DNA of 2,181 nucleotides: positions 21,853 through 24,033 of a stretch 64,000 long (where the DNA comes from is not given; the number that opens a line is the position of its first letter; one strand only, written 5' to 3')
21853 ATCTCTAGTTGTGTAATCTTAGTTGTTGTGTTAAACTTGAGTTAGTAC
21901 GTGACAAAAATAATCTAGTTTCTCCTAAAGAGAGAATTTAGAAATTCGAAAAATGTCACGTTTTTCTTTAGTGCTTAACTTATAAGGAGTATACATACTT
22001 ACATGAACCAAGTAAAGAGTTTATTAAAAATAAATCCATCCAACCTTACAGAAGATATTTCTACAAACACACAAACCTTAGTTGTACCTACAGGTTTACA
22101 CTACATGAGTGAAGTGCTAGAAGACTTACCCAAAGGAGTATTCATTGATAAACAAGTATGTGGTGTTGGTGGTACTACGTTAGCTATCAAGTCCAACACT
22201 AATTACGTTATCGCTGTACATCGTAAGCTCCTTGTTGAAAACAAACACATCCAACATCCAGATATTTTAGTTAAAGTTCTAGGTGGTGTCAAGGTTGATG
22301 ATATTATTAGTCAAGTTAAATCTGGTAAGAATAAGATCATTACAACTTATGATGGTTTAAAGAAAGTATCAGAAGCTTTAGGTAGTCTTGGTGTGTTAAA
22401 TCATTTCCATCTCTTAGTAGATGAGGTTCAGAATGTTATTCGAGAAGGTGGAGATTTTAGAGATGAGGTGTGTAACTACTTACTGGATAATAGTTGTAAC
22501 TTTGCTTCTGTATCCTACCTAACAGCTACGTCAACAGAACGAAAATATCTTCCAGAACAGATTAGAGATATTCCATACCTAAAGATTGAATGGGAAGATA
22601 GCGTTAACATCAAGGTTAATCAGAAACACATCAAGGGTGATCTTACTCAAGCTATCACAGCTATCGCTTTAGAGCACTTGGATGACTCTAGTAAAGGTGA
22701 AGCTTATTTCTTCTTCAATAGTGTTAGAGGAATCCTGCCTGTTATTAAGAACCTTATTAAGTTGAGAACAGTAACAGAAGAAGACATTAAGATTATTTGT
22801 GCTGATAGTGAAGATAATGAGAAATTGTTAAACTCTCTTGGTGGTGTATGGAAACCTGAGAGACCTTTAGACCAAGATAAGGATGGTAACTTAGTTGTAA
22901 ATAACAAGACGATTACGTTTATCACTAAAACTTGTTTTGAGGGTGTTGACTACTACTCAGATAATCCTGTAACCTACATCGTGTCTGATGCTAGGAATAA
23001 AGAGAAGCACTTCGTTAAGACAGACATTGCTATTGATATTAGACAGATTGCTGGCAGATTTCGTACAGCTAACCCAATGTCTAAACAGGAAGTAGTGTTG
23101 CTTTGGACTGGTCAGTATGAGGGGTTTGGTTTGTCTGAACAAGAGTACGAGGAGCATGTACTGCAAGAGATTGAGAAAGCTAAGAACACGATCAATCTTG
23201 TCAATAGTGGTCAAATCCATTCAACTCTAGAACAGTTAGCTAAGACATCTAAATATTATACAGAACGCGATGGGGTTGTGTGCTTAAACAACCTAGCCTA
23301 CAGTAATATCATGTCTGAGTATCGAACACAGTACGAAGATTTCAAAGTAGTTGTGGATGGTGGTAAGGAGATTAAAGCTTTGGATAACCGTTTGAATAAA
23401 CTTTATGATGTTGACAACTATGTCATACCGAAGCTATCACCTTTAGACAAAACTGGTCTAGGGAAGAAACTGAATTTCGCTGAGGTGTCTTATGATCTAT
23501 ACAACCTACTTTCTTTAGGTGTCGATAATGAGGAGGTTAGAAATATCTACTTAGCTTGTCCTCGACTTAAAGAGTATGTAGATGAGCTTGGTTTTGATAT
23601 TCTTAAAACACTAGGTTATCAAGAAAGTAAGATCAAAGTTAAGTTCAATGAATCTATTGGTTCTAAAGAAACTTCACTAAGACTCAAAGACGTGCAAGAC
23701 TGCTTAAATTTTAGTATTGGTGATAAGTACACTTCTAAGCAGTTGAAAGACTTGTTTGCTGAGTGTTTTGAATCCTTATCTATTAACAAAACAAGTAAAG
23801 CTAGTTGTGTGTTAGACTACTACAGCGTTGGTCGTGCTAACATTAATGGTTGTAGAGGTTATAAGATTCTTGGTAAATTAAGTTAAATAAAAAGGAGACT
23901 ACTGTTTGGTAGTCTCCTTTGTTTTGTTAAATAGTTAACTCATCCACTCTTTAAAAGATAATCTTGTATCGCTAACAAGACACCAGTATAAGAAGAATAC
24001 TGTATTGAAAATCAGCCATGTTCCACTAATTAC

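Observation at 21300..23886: AT-rich iteron array and palindromic operator in front of an SF2 helicase-like gene lacking the Walker-A lysine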

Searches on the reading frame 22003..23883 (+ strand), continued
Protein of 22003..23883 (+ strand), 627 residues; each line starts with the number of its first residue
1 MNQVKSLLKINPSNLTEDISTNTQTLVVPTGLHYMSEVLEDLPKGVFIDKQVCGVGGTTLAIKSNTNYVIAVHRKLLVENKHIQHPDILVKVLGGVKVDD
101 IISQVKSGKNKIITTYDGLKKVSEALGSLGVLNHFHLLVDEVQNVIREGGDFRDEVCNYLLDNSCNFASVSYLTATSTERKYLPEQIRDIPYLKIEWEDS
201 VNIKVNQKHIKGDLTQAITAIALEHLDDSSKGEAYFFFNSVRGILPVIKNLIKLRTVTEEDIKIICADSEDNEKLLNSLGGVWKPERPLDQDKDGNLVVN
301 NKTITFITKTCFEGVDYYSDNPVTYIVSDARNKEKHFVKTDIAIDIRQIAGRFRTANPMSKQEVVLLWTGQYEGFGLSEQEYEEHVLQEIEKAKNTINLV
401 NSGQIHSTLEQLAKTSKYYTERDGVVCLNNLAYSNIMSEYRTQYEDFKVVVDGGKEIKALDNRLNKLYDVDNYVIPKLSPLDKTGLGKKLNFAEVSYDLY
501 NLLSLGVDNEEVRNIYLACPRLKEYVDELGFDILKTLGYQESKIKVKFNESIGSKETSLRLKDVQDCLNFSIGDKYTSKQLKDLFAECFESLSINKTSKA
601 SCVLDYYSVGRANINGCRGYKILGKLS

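Call 89: search_protein_families(library=pfam, alignment_id=A1, max_evalue=1)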
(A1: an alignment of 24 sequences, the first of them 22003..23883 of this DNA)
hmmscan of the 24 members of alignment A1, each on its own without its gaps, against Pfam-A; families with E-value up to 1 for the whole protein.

A. member 1, window:22003-23883:+ (627 aa): 1 family
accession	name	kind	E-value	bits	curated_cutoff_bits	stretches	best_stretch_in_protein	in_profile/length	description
PF13710.12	ACT_5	-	0.017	15.3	27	1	445-471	34-60/62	ACT domain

B. families by the number of members that match (of 24 scanned): 36 families (the first 25 are shown)
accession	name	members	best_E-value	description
PF00270.35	DEAD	4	3.2e-05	DEAD/DEAH box helicase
PF00271.37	Helicase_C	2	0.0019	Helicase conserved C-terminal domain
PF13710.12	ACT_5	2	0.017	ACT domain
PF00226.36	DnaJ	1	0.00016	DnaJ domain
PF04851.21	ResIII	1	0.00039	Type III restriction enzyme, res subunit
PF13289.12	SIR2_2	1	0.0016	SIR2-like domain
PF01540.21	Lipoprotein_7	1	0.0059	Adhesin lipoprotein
PF08617.15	CGI-121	1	0.0081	Kinase binding protein CGI-121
PF20790.2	Reov_VP3_GTase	1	0.014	Reovirus VP3 protein, guanylyltransferase (GTase)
PF20543.3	CowN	1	0.018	N2-fixation sustaining protein CowN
PF16789.10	YscO-like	1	0.019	YscO-like protein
PF24810.1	RBD_LARS1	1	0.022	Leucine--tRNA ligase, RagD-binding domain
PF22390.1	LntA_helical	1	0.025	LntA, four-helical up-and-down bundle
PF15386.11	Tantalus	1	0.027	Drosophila Tantalus-like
PF20839.3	DUF5382_C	1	0.028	Family of unknown function (DUF5382) C-terminal domain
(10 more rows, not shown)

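Call 105: get_annotated_region(hit=H36, flank=9000)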
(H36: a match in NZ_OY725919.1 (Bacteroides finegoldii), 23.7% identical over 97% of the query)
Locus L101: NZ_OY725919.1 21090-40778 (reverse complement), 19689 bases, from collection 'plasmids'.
description: Bacteroides finegoldii strain Bacteroides finegoldii TSDC17.2-1.1 plasmid 17, complete sequence
organism: Bacteroides finegoldii (NCBI taxid 338188)
taxonomy: Bacteria; Bacteroidota; Bacteroidia; Bacteroidales; Bacteroidaceae; Bacteroides; Bacteroides finegoldii
host: -; source: -; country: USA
typing (MOB-suite, as given by PLSDB): non-mobilizable
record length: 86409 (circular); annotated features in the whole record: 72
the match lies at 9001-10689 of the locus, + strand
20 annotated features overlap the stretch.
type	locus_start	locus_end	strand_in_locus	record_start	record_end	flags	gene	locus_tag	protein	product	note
CDS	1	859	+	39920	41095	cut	-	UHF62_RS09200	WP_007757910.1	site-specific integrase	GO:0015074 - DNA integration [Evidence IEA]; GO:0006310 - DNA recombination [Evidence IEA]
CDS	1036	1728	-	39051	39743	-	-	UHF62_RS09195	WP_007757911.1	YjjG family noncanonical pyrimidine nucleotidase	-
CDS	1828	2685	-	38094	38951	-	-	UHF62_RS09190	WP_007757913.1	hypothetical protein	-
CDS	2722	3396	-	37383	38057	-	rsmI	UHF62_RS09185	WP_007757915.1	16S rRNA (cytidine(1402)-2'-O)-methyltransferase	GO:0000451 - rRNA 2'-O-methylation [Evidence IEA]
CDS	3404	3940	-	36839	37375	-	-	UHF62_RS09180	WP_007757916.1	hypothetical protein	-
CDS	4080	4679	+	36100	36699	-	-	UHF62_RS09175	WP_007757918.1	thymidine kinase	-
CDS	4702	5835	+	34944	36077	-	-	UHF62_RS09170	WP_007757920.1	AI-2E family transporter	GO:1905887 - autoinducer AI-2 transmembrane transport [Evidence IEA]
CDS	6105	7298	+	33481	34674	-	-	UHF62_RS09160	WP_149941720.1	site-specific integrase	GO:0015074 - DNA integration [Evidence IEA]; GO:0006310 - DNA recombination [Evidence IEA]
CDS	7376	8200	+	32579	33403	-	-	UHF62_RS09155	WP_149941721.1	hypothetical protein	-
CDS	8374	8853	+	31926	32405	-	-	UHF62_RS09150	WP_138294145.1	hypothetical protein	-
CDS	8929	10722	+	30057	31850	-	-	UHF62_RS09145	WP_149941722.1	hypothetical protein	-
CDS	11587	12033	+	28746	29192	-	-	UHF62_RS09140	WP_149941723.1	JAB domain-containing protein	-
CDS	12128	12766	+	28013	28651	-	-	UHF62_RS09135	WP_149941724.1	recombinase family protein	GO:0006310 - DNA recombination [Evidence IEA]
CDS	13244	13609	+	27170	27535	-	-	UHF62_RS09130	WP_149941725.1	DUF5640 domain-containing protein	-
CDS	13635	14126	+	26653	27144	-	-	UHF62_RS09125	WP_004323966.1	hypothetical protein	-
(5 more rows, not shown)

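Call 118: get_annotated_region(hit=H21, flank=2500)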
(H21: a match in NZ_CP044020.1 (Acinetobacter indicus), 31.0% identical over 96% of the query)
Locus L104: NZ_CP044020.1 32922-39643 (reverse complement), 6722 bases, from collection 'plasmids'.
description: Acinetobacter indicus strain HY20 plasmid pAI02, complete sequence
organism: Acinetobacter indicus (NCBI taxid 756892)
taxonomy: Bacteria; Pseudomonadota; Gammaproteobacteria; Moraxellales; Moraxellaceae; Acinetobacter; Acinetobacter indicus
host: -; source: -; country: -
typing (MOB-suite, as given by PLSDB): non-mobilizable
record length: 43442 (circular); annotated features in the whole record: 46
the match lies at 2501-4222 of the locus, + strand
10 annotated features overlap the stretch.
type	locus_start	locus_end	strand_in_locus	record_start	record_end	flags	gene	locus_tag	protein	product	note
CDS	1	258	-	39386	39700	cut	-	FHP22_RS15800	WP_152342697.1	helix-turn-helix domain-containing protein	-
CDS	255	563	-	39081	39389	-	-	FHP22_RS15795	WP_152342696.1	transcriptional regulator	-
CDS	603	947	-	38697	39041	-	-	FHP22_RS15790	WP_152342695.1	hypothetical protein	-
CDS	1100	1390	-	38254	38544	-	-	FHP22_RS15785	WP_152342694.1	hypothetical protein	-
CDS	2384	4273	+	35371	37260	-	-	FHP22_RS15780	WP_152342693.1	DEAD/DEAH box helicase family protein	-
CDS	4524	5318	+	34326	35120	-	-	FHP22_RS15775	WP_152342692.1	phage antirepressor KilAC domain-containing protein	-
CDS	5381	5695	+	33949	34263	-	-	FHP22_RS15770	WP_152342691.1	hypothetical protein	-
CDS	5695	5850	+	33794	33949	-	-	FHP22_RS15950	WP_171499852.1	hypothetical protein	-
CDS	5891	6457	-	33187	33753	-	-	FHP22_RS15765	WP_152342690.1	hypothetical protein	-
CDS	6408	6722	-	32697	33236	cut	-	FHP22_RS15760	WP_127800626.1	IS630 family transposase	-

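Call 119: get_annotated_region(hit=H33, flank=2500)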
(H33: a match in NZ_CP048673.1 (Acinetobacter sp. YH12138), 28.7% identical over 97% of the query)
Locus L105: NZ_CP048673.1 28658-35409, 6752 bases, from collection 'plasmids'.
description: Acinetobacter sp. YH12138 strain YH12138_T plasmid pYH12138-3, complete sequence
organism: Acinetobacter sp. YH12138 (NCBI taxid 2601122)
taxonomy: Bacteria; Pseudomonadota; Gammaproteobacteria; Moraxellales; Moraxellaceae; Acinetobacter; Acinetobacter sp. YH12138
host: -; source: Pig,feces; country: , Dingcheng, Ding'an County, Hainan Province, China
typing (MOB-suite, as given by PLSDB): non-mobilizable
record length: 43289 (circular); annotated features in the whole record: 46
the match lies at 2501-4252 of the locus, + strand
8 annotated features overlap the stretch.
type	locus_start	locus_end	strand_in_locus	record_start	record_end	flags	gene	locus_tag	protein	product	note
CDS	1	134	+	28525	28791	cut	-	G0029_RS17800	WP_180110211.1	type II toxin-antitoxin system RelE/ParE family toxin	GO:0030541 - plasmid partitioning [Evidence IEA]; GO:0051290 - protein heterotetramerization [Evidence IEA]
CDS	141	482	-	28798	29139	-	-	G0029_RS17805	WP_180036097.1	hypothetical protein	-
CDS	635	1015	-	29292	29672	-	-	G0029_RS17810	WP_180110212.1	hypothetical protein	-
CDS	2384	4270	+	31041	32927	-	-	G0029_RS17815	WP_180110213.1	hypothetical protein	-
CDS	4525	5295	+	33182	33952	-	-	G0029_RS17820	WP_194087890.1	phage antirepressor KilAC domain-containing protein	-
CDS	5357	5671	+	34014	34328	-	-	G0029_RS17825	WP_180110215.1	hypothetical protein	-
CDS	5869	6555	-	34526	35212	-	-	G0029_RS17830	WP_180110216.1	hypothetical protein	-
CDS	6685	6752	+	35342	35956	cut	-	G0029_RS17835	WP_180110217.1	AAA family ATPase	-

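Call 120: get_annotated_region(hit=H35, flank=2500)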
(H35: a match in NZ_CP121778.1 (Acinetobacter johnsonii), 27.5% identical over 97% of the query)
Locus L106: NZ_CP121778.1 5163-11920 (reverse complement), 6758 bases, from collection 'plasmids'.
description: Acinetobacter johnsonii strain AYTCM plasmid pAYTCM-2, complete sequence
organism: Acinetobacter johnsonii (NCBI taxid 40214)
taxonomy: Bacteria; Pseudomonadota; Gammaproteobacteria; Moraxellales; Moraxellaceae; Acinetobacter; Acinetobacter johnsonii
host: -; source: Sputum,patient; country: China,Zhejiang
typing (MOB-suite, as given by PLSDB): non-mobilizable
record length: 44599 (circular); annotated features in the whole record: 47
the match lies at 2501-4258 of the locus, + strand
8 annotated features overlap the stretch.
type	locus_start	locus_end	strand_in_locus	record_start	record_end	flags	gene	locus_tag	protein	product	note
CDS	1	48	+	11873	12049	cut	-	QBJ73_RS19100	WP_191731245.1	hypothetical protein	-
CDS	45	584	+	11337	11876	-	-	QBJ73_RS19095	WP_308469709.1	acetyltransferase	-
CDS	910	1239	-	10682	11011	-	-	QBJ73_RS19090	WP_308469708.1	hypothetical protein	-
CDS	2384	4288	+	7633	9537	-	-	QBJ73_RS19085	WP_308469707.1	hypothetical protein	-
CDS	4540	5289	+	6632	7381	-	-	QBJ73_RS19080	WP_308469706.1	phage regulatory protein/antirepressor Ant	-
CDS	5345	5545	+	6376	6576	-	-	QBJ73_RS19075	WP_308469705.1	hypothetical protein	-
CDS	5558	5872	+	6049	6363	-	-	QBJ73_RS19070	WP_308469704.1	hypothetical protein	-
CDS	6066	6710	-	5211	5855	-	-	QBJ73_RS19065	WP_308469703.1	hypothetical protein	-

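Call 121: get_annotated_region(hit=H23, flank=2500)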
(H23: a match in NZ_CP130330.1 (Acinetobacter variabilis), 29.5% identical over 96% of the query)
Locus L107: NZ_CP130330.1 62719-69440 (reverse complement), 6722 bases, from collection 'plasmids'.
description: Acinetobacter variabilis strain TB2-2B plasmid pTB2-2B-tetX, complete sequence
organism: Acinetobacter variabilis (NCBI taxid 70346)
taxonomy: Bacteria; Pseudomonadota; Gammaproteobacteria; Moraxellales; Moraxellaceae; Acinetobacter; Acinetobacter variabilis
host: -; source: soil; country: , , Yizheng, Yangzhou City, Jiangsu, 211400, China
typing (MOB-suite, as given by PLSDB): mobilizable; relaxase MOBP,MOBP
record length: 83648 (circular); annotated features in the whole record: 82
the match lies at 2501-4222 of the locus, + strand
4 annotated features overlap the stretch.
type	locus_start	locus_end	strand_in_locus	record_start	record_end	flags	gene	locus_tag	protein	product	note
CDS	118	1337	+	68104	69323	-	-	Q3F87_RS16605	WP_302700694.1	IS3 family transposase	-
CDS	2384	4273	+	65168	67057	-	-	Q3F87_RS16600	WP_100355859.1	DEAD/DEAH box helicase family protein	-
CDS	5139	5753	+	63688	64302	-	-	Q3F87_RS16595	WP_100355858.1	AAA family ATPase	-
CDS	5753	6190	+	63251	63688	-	-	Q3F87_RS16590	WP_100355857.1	hypothetical protein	-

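Call 122: get_annotated_region(hit=H28, flank=2500)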
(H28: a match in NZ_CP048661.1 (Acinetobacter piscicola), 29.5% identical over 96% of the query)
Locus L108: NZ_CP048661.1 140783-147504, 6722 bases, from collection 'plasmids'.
description: Acinetobacter piscicola strain YH12207_T plasmid pYH12207-2, complete sequence
organism: Acinetobacter piscicola (NCBI taxid 2006115)
taxonomy: Bacteria; Pseudomonadota; Gammaproteobacteria; Moraxellales; Moraxellaceae; Acinetobacter; Acinetobacter piscicola
host: -; source: Pig,feces; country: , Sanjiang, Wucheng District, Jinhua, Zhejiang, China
typing (MOB-suite, as given by PLSDB): mobilizable; replicon rep_cluster_1072; relaxase MOBP,MOBP
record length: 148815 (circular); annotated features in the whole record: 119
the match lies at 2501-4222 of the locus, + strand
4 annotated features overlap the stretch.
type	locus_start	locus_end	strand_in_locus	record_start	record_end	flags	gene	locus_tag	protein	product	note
CDS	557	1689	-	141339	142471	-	-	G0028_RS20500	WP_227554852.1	IS3 family transposase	-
CDS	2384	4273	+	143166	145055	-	-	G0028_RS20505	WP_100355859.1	DEAD/DEAH box helicase family protein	-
CDS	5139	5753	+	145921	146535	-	-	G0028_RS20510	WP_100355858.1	AAA family ATPase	-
CDS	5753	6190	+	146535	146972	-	-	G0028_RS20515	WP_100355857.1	hypothetical protein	-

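Call 130: search_protein_families(library=padloc, proteins=[window:22003-23883:+, L085:7905-9767:+], max_evalue=0.01)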
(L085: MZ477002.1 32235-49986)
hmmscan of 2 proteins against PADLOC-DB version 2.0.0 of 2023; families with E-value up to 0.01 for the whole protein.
window:22003-23883:+ (627 aa): 0 families

L085:7905-9767:+ (621 aa): 0 families

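Call 131: search_protein_families(library=phrogs, proteins=[L085:7905-9767:+, L084:6812-8725:+, P0045, P0049], max_evalue=0.001)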
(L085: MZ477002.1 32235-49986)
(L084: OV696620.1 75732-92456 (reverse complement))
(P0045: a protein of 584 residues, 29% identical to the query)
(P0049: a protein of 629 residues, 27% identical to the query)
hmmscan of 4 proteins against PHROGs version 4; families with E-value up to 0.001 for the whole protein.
L085:7905-9767:+ (621 aa): 0 families

L084:6812-8725:+ (638 aa): 0 families

P0045 (584 aa): 0 families

P0049 (629 aa): 0 families

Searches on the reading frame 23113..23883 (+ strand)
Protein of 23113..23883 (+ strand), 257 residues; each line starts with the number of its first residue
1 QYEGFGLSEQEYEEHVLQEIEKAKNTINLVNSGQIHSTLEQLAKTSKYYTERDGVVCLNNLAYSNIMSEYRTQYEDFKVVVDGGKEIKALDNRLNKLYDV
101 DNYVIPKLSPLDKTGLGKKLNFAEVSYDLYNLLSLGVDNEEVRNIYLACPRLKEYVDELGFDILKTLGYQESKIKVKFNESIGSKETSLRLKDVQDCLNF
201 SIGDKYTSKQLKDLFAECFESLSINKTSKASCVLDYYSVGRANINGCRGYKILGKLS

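Call 74: predict_structure(alignment_id=A4)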
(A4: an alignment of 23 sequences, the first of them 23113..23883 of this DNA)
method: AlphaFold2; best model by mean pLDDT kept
length: 257 residues; sequences in the alignment: 23
mean_pLDDT: 78.3   pTM: 0.39
mean pLDDT of the five models: 78.3, 76.3, 75.8, 75.6, 74.2
residues with pLDDT >= 90: 96; 70-90: 93; 50-70: 42; < 50: 26
segments of 3 or more residues with pLDDT < 50: 75-87, 99-105, 184-187
pLDDT, mean of each block of 10 residues (from residue 1): 58 78 82 75 78 77 69 48 47 57 56 66 91 85 89 91 94 87 58 93 97 96 89 94 96 93
secondary structure, 60 per line:
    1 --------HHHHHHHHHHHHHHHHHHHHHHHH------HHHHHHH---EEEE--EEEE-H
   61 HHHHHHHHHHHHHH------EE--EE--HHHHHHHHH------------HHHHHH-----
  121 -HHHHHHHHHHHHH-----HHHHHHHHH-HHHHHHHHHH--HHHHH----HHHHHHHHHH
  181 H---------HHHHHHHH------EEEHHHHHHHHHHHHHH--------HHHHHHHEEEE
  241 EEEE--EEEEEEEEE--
elements in order: H9-32 H39-45 E49-52 E55-58 H60-74 H89-97 H110-115 H122-134 H140-148 H150-159 H162-166 H171-181 H191-198 E205-207 H208-221 H230-236 E237-244 E247-255
